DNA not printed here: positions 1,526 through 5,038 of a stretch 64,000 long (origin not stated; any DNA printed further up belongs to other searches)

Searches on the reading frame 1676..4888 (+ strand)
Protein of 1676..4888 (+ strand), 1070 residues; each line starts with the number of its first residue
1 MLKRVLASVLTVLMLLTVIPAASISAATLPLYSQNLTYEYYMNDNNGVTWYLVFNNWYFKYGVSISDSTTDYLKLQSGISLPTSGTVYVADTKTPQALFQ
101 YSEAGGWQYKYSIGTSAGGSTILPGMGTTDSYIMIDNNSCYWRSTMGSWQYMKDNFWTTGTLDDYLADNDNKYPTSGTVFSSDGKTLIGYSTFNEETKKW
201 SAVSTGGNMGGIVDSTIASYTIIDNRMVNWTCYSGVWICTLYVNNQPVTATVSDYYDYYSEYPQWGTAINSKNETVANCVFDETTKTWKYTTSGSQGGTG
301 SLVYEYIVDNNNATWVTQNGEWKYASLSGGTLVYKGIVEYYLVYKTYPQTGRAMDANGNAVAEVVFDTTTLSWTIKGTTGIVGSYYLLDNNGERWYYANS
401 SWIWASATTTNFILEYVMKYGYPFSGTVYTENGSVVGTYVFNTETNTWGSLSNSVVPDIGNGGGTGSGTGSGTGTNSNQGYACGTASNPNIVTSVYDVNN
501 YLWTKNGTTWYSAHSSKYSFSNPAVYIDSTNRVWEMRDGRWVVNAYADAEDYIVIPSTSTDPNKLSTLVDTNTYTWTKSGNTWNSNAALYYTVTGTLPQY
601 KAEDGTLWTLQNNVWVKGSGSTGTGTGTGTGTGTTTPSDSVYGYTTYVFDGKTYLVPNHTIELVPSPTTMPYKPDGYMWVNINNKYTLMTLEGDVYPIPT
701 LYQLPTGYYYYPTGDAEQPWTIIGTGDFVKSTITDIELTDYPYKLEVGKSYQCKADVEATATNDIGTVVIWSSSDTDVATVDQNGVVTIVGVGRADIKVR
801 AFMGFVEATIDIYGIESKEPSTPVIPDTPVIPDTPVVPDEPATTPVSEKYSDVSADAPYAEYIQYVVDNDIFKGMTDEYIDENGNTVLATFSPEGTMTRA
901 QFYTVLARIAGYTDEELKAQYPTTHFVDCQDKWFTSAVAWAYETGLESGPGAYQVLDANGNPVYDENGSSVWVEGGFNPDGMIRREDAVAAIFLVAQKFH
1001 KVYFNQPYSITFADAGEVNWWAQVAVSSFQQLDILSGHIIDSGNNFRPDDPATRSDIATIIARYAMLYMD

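Call 12: search_protein_families(library=pfam, proteins=[window:1676-4888:+], max_evalue=0.00001)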
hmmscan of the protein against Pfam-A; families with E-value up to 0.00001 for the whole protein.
window:1676-4888:+ (1070 aa): 2 families
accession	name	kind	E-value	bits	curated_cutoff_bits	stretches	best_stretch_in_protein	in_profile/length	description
PF00395.25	SLH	-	7.8e-13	48.6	20.8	1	849-902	1-43/44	S-layer homology domain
PF02368.24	Big_2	-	6e-09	36.2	22.8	1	734-799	3-66/79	Bacterial Ig-like domain (group 2)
